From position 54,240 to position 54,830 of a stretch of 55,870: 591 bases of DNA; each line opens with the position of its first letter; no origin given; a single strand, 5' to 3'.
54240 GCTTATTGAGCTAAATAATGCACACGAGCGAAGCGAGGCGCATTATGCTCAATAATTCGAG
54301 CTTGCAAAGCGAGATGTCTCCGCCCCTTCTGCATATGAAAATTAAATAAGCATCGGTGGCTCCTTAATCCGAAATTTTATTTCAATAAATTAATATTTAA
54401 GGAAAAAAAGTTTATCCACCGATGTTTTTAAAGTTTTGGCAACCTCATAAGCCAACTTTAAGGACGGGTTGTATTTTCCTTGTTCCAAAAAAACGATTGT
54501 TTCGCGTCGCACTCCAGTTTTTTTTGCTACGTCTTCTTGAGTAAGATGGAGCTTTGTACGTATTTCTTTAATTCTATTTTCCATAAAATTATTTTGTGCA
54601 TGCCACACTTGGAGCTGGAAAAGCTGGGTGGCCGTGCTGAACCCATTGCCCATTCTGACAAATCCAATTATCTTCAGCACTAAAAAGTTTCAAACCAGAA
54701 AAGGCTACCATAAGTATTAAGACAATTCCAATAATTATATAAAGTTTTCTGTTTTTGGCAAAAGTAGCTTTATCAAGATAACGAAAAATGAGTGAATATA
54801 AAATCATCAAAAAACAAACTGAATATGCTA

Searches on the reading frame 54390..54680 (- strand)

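Call 37: search_protein_families(library=pfam, proteins=[window:54390-54680:-], max_evalue=0.001)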
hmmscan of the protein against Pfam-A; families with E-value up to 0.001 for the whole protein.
window:54390-54680:- (96 aa): 4 families
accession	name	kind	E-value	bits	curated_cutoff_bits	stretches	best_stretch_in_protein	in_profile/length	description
PF01381.28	HTH_3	-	2.6e-15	56.6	23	1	37-91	1-55/55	Helix-turn-helix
PF12844.13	HTH_19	-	7e-09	35.9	30.2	1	35-92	2-59/64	Helix-turn-helix domain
PF13560.12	HTH_31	-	0.00012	22.7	27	1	36-89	5-59/64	Helix-turn-helix domain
PF13413.12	HTH_25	-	0.00043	20.5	24.6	1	37-71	2-36/62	Helix-turn-helix domain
